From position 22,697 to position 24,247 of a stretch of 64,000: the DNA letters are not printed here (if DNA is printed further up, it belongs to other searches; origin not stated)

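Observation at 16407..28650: Aminophenol / kynurenine-type catabolic cluster lacking kynureninase and a cupin 3-HAA dioxygenase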

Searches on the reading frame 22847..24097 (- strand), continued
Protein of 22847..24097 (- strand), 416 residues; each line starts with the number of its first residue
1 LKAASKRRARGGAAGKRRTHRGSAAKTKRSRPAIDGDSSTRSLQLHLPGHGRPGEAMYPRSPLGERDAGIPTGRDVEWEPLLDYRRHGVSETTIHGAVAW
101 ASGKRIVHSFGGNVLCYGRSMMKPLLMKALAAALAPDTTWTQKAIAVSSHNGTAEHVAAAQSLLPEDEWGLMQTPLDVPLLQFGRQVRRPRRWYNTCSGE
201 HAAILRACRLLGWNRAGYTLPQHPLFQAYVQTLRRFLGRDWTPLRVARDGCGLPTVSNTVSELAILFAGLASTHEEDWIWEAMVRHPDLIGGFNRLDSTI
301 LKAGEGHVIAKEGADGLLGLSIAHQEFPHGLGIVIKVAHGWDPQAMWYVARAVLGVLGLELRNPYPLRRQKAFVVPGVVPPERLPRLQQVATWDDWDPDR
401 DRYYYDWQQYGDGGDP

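Call 77: find_homologous_proteins(query=P0248, max_evalue=1e-30)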
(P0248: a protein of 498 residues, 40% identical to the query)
Query P0248 (498 aa): 729 proteins with E <= 1e-30 among 8000 candidates; the best 120 are listed.
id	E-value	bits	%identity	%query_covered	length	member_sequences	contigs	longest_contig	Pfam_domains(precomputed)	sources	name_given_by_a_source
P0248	0.0e+0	1142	100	100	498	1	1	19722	PF04199.20,PF06089.18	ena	-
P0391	7.0e-98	347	40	99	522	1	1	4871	PF04199.20,PF06089.18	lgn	-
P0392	1.2e-96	343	37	100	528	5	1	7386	PF04199.20,PF06089.18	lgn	-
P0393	2.2e-96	342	38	99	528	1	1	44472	PF04199.20,PF06089.18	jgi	jgi:arylformamidase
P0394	4.1e-96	341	38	100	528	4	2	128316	PF04199.20,PF06089.18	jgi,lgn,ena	-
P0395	5.1e-96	341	37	100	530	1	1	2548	PF04199.20,PF06089.18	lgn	-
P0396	1.5e-95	339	37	100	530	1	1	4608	PF04199.20,PF06089.18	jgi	jgi:arylformamidase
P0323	4.9e-94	334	38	99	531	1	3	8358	PF04199.20,PF06089.18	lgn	-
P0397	8.0e-93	330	38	99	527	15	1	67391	PF04199.20,PF06089.18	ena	-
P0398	9.8e-93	330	36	100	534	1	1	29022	PF04199.20,PF06089.18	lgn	-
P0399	2.9e-92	328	38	99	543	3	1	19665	PF04199.20,PF06089.18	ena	-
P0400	2.9e-92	328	38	100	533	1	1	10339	PF04199.20,PF06089.18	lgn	-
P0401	3.3e-92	328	38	100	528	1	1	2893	PF04199.20,PF06089.18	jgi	jgi:arylformamidase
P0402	6.5e-92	327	36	99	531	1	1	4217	PF04199.20,PF06089.18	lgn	-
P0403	4.3e-91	324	39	99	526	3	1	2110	PF04199.20,PF06089.18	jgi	jgi:arylformamidase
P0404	5.0e-91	324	39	100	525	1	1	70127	PF04199.20,PF06089.18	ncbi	-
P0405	1.8e-90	322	37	99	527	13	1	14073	PF04199.20,PF06089.18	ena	-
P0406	4.4e-90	321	39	100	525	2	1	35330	PF04199.20,PF06089.18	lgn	-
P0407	5.2e-90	321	36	100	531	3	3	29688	PF04199.20,PF06089.18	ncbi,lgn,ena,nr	ncbi:MAG: hypothetical protein EB078_02525 [Proteobacteria bacterium]|nr:hypothetical protein [Pseud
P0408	1.4e-89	319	38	99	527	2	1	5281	PF04199.20,PF06089.18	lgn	-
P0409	2.5e-89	319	38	100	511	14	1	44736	PF04199.20,PF06089.18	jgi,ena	jgi:arylformamidase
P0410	7.6e-89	317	37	99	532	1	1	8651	PF04199.20,PF06089.18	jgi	-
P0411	1.5e-88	316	38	100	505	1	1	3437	PF04199.20,PF06089.18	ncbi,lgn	ncbi:MAG: asparaginase [Pseudomonadota bacterium]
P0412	3.6e-88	315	48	60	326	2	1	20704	PF06089.18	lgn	-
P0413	6.8e-88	314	36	100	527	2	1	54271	PF04199.20,PF06089.18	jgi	jgi:arylformamidase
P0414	1.1e-87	313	37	99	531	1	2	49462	PF04199.20,PF06089.18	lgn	-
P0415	1.7e-87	313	45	62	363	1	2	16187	PF06089.18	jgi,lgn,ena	-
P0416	2.1e-87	312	38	100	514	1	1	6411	PF04199.20,PF06089.18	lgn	-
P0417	2.1e-87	312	37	100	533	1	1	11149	PF04199.20,PF06089.18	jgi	-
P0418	1.1e-86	310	46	60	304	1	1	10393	PF06089.18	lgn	-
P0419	1.2e-86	310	37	99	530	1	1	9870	PF04199.20,PF06089.18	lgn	-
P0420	3.1e-86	308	43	62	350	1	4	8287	PF06089.18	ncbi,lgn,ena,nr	ncbi:MAG: asparaginase [Bdellovibrionales bacterium]|nr:asparaginase [Bdellovibrionales bacterium]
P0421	5.5e-86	308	37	99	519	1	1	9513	PF04199.20,PF06089.18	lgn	-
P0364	6.1e-86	307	37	100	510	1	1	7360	PF04199.20,PF06089.18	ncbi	-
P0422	6.5e-86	307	47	60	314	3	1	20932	PF06089.18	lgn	-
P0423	7.5e-86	307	49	60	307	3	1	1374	PF06089.18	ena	-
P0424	2.1e-85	306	36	99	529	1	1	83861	PF04199.20,PF06089.18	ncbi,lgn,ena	-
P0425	3.4e-85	305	42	62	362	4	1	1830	PF06089.18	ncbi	-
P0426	3.4e-85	305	35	100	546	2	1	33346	PF04199.20,PF06089.18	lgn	-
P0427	4.3e-85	305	42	63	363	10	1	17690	PF06089.18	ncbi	-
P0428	4.5e-85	305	45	60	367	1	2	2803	PF06089.18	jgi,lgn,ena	-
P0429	9.9e-85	303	36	99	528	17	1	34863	PF04199.20,PF06089.18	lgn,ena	-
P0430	1.2e-84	303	44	62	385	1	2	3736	PF06089.18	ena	-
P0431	1.8e-84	303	44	60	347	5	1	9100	PF06089.18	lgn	-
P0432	2.0e-84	302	40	62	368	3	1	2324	PF06089.18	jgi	jgi:L-asparaginase II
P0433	2.0e-84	302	38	99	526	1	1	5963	PF04199.20,PF06089.18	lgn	-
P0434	2.9e-84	302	44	61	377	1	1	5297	PF06089.18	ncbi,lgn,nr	ncbi:MAG: asparaginase [Myxococcota bacterium]|nr:asparaginase [Myxococcota bacterium]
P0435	3.5e-84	302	36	99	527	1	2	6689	PF04199.20,PF06089.18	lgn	-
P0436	3.6e-84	302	35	100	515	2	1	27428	PF04199.20,PF06089.18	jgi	-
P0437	6.0e-84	301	42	62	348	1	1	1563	PF06089.18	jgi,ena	-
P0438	6.3e-84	301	43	62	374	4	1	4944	PF06089.18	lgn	-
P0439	7.4e-84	301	43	62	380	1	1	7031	PF06089.18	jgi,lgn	-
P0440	9.2e-84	300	41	63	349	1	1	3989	PF06089.18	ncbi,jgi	jgi:L-asparaginase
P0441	1.0e-83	300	40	62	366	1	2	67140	PF06089.18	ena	-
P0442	1.3e-83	300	43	61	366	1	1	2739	PF06089.18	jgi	jgi:L-asparaginase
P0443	1.5e-83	300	42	62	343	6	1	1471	PF06089.18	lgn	-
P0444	2.0e-83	299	36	100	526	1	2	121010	PF04199.20,PF06089.18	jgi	-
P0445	2.2e-83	299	35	99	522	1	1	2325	PF04199.20,PF06089.18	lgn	-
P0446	2.7e-83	299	42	62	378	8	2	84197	PF06089.18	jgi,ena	jgi:L-asparaginase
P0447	2.8e-83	299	43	61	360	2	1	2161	PF06089.18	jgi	jgi:L-asparaginase II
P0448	2.9e-83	299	44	63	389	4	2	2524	PF06089.18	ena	-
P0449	3.4e-83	298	41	62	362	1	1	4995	PF06089.18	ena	-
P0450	5.8e-83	298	42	62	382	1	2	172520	PF06089.18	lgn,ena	-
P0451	6.6e-83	297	36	99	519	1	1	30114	PF04199.20,PF06089.18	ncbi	-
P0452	7.8e-83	297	42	62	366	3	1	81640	PF06089.18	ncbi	-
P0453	7.8e-83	297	42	62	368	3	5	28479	PF06089.18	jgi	-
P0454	8.1e-83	297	42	62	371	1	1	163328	PF06089.18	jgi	-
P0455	8.2e-83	297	41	62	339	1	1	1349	PF06089.18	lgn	-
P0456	8.6e-83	297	42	63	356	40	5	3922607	PF06089.18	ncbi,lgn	-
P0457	9.1e-83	297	41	77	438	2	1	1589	PF04199.20,PF06089.18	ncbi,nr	ncbi:hypothetical protein EBT16_11390, partial [bacterium]|nr:hypothetical protein [bacterium]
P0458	1.4e-82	296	43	62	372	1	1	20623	PF06089.18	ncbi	-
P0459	1.4e-82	296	42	63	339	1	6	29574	PF06089.18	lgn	-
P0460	1.5e-82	296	44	60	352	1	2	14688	PF06089.18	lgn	-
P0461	1.6e-82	296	40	63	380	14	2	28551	PF06089.18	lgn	-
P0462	1.6e-82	296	42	60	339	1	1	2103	PF06089.18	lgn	-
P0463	1.6e-82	296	41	63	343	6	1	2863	PF06089.18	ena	-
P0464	2.0e-82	296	42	60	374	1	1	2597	PF06089.18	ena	-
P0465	3.2e-82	295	44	62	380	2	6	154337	PF06089.18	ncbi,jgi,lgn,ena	-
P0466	3.2e-82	295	35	100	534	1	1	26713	PF04199.20,PF06089.18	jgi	jgi:arylformamidase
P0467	3.4e-82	295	42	62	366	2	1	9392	PF06089.18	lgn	-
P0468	3.8e-82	295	42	62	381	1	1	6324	PF06089.18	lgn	-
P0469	4.0e-82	295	42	62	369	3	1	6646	PF06089.18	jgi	jgi:L-asparaginase II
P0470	4.0e-82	295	37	92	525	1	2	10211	PF04199.20,PF06089.18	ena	-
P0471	4.9e-82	295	44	60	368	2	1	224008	PF06089.18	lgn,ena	-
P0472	5.2e-82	294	42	63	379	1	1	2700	PF06089.18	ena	-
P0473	5.3e-82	294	43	60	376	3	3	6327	PF06089.18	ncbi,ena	-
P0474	5.4e-82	294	42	60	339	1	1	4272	PF06089.18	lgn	-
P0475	6.5e-82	294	35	100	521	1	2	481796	PF04199.20,PF06089.18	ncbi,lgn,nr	ncbi:MAG: asparaginase [Bdellovibrionaceae bacterium]|nr:asparaginase [Bdellovibrionales bacterium] 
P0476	7.9e-82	294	43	61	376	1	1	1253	PF06089.18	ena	-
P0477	8.9e-82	294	41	63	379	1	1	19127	PF06089.18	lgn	-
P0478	9.2e-82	294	43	61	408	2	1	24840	PF06089.18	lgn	-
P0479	1.3e-81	293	39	62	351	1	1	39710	PF06089.18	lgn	-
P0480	1.4e-81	293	40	63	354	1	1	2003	PF06089.18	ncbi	-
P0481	1.5e-81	293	41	62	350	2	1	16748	PF06089.18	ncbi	ncbi:MAG: asparaginase [Planctomycetota bacterium]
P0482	1.5e-81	293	43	60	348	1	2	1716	PF06089.18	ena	-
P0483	1.6e-81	293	41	76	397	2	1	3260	PF04199.20,PF06089.18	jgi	jgi:arylformamidase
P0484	1.9e-81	293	47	60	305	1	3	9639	PF06089.18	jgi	jgi:L-asparaginase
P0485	2.4e-81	292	42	63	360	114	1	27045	PF06089.18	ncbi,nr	ncbi:MAG TPA: asparaginase [Thermoanaerobaculia bacterium]|nr:asparaginase [Thermoanaerobaculia bact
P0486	2.6e-81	292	42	62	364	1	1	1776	PF06089.18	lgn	-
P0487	2.8e-81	292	40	63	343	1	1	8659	PF06089.18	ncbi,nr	ncbi:MAG: asparaginase [Candidatus Sericytochromatia bacterium]|nr:asparaginase [Candidatus Sericyto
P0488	3.1e-81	292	43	62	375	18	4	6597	PF06089.18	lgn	-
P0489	3.4e-81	292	41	62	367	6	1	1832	PF06089.18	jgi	jgi:L-asparaginase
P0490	3.4e-81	292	44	62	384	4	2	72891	PF06089.18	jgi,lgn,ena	-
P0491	3.7e-81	292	41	62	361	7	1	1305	PF06089.18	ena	-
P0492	3.8e-81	292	43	62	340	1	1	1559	PF06089.18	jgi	jgi:L-asparaginase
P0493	4.2e-81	292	42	61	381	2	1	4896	PF06089.18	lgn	-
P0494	4.4e-81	291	42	62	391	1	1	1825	PF06089.18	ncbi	-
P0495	4.5e-81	291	42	62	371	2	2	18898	PF06089.18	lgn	-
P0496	4.8e-81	291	41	61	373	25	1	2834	PF06089.18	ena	-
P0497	5.0e-81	291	40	63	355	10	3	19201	PF06089.18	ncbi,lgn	-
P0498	5.1e-81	291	43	63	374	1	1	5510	PF06089.18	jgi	jgi:L-asparaginase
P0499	5.2e-81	291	35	100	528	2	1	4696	PF04199.20,PF06089.18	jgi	jgi:arylformamidase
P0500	6.4e-81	291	43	61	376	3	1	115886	PF06089.18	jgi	jgi:L-asparaginase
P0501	7.3e-81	291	42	63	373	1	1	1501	PF06089.18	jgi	jgi:L-asparaginase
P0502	7.6e-81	291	41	63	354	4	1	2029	PF06089.18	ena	-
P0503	7.6e-81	291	42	62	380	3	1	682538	PF06089.18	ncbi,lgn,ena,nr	ncbi:MAG: asparaginase [Myxococcota bacterium]|nr:asparaginase [Myxococcota bacterium]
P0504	8.0e-81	291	42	61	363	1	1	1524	PF06089.18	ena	-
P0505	9.7e-81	290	36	99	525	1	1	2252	PF04199.20,PF06089.18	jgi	jgi:arylformamidase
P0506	9.8e-81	290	42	61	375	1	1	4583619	PF06089.18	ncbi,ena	-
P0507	1.1e-80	290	42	61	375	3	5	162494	PF06089.18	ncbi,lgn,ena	-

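Call 78: find_encoding_contigs(protein=P0475, flank=8000, max_places=1)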
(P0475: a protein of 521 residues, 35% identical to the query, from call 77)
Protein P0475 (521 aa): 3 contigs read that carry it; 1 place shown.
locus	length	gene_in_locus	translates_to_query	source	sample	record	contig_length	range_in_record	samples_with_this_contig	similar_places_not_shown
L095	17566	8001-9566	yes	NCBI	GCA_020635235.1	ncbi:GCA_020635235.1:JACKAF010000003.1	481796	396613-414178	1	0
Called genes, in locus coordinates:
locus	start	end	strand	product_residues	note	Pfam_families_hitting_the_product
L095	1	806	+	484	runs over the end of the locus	PF00171:Aldedh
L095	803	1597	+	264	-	PF01557:FAA_hydrolase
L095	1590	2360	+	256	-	PF01557:FAA_hydrolase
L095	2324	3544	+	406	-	PF00296:Bac_luciferase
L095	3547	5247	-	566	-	-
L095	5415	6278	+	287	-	PF00126:HTH_1, PF03466:LysR_substrate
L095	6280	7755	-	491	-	-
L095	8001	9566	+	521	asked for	PF06089:Asparaginase_II, PF04199:Cyclase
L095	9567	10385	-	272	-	PF03301:Trp_dioxygenase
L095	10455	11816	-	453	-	PF26745:SPM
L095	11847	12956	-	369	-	-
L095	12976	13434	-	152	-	-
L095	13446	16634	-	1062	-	-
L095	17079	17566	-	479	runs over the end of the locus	PF00072:Response_reg, PF00158:Sigma54_activat, PF14532:Sigma54_activ_2, PF07728:AAA_5 (faint), PF25601:AAA_lid_14, PF02954:HTH_8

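Call 79: search_protein_families(library=ncbifam, proteins=[L095:803-1597:+, L095:1590-2360:+, L095:2324-3544:+, L095:8001-9566:+], max_evalue=0.00001)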
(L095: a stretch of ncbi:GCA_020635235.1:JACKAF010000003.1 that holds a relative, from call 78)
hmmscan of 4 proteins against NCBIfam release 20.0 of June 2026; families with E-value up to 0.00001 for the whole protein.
L095:803-1597:+ (264 aa): 4 families
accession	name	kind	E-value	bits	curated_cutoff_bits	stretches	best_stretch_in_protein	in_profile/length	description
TIGR03220.1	catechol_dmpE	equivalog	3.3e-79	265.9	408.8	1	7-259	3-255/255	2-oxopent-4-enoate hydratase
TIGR03218.1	catechol_dmpH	equivalog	3.9e-68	229.7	350.55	1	5-259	9-263/263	2-oxo-3-hexenedioate decarboxylase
TIGR02312.1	HpaH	equivalog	1.6e-66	224.6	351.5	1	4-259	5-266/267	2-oxo-hept-4-ene-1,7-dioate hydratase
NF008461.0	PRK11342.1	equivalog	2.4e-66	223.8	350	1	4-261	4-261/269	2-keto-4-pentenoate hydratase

L095:1590-2360:+ (256 aa): 4 families
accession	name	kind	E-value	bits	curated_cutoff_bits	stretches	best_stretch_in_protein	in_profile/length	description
TIGR03218.1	catechol_dmpH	equivalog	7.9e-53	179.5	350.55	1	7-242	13-249/263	2-oxo-3-hexenedioate decarboxylase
TIGR02312.1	HpaH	equivalog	1.3e-45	156.1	351.5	1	7-246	10-256/267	2-oxo-hept-4-ene-1,7-dioate hydratase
TIGR03220.1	catechol_dmpE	equivalog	2.4e-43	148.4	408.8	1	9-245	7-244/255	2-oxopent-4-enoate hydratase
NF008461.0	PRK11342.1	equivalog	1.2e-31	110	350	1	8-244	13-247/269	2-keto-4-pentenoate hydratase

L095:2324-3544:+ (406 aa): 0 families

L095:8001-9566:+ (521 aa): 1 family
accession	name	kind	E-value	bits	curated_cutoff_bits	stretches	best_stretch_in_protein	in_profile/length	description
TIGR03035.1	trp_arylform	equivalog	6.4e-53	179.8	223.05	1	317-519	2-206/206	arylformamidase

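Call 81: list_cluster_members(proteins=[P0456, P0506, P0216, P0404])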
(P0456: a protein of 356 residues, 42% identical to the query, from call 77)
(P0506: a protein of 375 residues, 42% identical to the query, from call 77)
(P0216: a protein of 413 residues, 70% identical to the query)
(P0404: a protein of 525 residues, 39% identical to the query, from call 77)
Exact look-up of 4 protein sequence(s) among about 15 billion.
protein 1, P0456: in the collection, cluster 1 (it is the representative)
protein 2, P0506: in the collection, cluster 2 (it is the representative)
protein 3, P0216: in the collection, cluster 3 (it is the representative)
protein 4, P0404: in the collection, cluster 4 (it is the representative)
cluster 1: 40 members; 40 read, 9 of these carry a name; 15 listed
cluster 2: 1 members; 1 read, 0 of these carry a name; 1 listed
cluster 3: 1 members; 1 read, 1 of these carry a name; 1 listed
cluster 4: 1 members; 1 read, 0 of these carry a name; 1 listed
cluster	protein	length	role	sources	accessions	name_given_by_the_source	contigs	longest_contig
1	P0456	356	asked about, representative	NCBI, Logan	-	-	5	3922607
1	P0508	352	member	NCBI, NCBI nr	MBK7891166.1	MAG: asparaginase [Bdellovibrionales bacterium] | asparaginase [Bdellovibrionales bacterium]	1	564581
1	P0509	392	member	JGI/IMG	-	L-asparaginase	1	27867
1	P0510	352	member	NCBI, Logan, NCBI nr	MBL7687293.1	MAG: asparaginase [Bdellovibrionaceae bacterium] | asparaginase [Pseudobdellovibrionaceae bacterium]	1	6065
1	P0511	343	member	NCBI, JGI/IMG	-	L-asparaginase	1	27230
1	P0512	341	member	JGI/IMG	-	L-asparaginase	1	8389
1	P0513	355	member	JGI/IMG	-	L-asparaginase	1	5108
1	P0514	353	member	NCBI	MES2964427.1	MAG: asparaginase [Bdellovibrionota bacterium]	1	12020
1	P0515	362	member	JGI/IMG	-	L-asparaginase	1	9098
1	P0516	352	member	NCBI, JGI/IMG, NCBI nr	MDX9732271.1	MAG: asparaginase [Bdellovibrionales bacterium] | L-asparaginase II | asparaginase [Bdellovibrionales bacterium]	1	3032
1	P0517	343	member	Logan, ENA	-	-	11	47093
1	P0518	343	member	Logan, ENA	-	-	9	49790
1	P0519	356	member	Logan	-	-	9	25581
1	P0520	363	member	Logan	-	-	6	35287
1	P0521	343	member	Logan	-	-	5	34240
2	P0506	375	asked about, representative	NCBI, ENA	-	-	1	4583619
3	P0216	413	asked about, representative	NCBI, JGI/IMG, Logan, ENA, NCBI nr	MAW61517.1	MAG: luciferase [Planctomycetes bacterium] | luciferase [Planctomycetota bacterium]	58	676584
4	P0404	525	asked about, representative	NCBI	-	-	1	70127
